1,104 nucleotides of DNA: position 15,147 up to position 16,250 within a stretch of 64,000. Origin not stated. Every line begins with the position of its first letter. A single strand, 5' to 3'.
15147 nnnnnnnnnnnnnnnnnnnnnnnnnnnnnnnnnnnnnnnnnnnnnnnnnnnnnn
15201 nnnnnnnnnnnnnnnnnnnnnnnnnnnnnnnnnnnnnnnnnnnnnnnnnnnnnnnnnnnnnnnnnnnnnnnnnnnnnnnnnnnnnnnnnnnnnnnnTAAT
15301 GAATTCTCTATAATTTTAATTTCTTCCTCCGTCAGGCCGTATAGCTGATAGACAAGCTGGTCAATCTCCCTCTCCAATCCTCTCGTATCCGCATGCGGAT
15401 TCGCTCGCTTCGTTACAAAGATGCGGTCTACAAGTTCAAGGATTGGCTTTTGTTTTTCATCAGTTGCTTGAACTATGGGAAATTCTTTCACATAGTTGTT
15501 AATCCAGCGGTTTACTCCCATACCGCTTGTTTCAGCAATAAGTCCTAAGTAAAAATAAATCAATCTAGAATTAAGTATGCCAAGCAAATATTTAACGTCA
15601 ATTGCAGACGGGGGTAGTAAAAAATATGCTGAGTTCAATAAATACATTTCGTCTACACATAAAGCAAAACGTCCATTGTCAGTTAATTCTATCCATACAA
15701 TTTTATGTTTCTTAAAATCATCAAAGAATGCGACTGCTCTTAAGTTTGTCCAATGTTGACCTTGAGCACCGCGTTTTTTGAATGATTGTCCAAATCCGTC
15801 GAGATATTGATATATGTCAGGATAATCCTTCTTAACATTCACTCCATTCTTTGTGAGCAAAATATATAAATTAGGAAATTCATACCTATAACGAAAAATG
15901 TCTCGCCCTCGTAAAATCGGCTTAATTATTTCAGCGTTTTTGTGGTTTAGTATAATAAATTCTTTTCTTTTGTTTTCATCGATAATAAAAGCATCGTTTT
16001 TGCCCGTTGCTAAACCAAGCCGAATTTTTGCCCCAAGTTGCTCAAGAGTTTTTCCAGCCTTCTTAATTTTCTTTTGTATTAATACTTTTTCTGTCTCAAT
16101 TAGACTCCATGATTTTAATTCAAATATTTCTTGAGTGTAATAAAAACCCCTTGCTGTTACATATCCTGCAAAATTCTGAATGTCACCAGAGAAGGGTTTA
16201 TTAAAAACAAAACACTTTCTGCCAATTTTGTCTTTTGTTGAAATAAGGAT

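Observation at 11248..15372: Three direct copies of the methyltransferase 3' tail bracket the PHP-ATPase and DUF3800 genes like cassette boundaries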

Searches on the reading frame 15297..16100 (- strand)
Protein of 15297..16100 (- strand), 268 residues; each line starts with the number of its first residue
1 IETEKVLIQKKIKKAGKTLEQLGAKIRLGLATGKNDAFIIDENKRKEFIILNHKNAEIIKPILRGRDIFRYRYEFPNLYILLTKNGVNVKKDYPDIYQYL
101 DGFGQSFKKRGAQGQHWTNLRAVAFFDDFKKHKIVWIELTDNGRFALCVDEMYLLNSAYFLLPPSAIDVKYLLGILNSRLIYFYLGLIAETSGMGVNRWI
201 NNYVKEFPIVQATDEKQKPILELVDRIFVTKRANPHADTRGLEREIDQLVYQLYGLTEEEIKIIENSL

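Call 82: search_solved_structures(query=window:15297-16100:-, max_evalue=0.01, show_alignments=2)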
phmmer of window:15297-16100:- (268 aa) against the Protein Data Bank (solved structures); distinct sequences matched with E-value up to 0.01: 0.
